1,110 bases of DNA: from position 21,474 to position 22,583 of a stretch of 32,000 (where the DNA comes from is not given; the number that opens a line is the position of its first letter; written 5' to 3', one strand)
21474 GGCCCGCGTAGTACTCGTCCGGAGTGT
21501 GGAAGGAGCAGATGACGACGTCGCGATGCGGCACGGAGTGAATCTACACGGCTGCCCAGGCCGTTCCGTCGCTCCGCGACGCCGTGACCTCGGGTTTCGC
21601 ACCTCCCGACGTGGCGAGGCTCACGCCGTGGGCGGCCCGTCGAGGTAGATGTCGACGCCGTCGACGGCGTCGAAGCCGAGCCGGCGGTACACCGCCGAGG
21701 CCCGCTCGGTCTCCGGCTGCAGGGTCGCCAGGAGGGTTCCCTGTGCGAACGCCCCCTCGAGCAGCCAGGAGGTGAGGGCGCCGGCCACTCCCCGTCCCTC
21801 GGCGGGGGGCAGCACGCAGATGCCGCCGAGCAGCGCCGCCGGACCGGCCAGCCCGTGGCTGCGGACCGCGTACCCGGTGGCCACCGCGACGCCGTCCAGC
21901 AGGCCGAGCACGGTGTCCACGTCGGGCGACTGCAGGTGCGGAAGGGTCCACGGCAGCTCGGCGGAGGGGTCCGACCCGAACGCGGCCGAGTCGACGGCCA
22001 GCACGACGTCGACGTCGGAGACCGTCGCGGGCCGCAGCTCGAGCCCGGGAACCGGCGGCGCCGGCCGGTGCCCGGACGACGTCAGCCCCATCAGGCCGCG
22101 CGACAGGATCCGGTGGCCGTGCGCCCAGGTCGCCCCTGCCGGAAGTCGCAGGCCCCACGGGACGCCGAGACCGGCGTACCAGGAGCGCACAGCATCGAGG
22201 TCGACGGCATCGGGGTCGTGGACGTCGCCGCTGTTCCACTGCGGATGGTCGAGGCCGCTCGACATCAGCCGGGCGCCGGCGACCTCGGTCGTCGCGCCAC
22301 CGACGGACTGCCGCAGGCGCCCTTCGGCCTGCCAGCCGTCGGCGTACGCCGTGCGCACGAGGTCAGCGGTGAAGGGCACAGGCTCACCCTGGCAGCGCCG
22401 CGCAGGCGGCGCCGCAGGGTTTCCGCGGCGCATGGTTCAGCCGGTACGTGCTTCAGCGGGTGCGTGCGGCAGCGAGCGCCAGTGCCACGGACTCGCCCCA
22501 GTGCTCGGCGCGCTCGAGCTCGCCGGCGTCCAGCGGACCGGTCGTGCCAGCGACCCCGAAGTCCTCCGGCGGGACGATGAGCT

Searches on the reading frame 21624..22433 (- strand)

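Call 23: search_protein_families(library=pfam, proteins=[window:21624-22433:-], max_evalue=0.001)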
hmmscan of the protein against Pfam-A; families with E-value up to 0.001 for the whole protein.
window:21624-22433:- (270 aa): 4 families
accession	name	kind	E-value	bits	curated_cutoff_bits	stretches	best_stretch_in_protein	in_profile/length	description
PF13527.13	Acetyltransf_9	-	5.7e-08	33.3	25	1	133-255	2-125/127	Acetyltransferase (GNAT) domain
PF00583.31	Acetyltransf_1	-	4.5e-07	30.6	20.7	1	170-254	31-116/116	Acetyltransferase (GNAT) family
PF08445.16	FR47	-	1.3e-05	25.5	22.1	1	197-257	19-80/86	FR47-like protein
PF13508.13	Acetyltransf_7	-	2.6e-05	24.9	27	1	187-254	16-82/84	Acetyltransferase (GNAT) domain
